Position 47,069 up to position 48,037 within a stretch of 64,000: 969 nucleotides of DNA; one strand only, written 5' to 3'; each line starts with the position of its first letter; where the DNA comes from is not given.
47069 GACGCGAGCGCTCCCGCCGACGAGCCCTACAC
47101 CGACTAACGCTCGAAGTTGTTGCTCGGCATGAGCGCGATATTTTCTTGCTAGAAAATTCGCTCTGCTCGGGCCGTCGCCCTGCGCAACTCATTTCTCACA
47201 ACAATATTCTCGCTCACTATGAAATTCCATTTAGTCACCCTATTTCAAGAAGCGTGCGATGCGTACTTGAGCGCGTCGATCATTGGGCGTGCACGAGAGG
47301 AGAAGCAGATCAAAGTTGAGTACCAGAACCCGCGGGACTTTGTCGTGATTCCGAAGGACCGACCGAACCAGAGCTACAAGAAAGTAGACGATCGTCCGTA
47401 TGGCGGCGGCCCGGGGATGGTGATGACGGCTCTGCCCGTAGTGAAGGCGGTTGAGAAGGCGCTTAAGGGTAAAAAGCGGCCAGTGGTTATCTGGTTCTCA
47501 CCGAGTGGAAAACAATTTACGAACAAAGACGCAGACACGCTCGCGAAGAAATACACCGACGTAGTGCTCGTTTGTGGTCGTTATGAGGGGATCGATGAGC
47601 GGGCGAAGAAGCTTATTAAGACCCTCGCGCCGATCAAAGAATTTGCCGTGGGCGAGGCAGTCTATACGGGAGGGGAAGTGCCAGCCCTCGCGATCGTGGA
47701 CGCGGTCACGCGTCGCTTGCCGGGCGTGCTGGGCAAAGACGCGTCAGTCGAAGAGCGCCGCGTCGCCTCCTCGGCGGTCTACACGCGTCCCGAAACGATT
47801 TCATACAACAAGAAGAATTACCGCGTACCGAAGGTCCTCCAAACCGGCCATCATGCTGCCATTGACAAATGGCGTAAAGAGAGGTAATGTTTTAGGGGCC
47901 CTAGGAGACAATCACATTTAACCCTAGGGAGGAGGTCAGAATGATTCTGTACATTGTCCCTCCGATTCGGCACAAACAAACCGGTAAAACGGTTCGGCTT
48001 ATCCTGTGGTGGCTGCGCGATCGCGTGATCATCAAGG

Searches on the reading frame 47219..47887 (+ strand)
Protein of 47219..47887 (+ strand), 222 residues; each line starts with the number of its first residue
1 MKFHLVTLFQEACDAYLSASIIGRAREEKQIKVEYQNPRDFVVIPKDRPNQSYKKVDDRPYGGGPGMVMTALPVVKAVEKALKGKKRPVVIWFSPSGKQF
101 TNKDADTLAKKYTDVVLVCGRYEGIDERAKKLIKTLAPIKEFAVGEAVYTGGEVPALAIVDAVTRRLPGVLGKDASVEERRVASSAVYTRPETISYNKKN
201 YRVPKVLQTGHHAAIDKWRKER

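Call 98: search_protein_families(library=pfam, proteins=[window:47219-47887:+], max_evalue=0.001)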
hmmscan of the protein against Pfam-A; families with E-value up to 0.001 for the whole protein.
window:47219-47887:+ (222 aa): 1 family
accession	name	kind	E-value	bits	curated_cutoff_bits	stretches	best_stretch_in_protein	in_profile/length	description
PF01746.26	tRNA_m1G_MT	-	1.3e-33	116.9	27.3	1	23-221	2-184/195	tRNA (Guanine-1)-methyltransferase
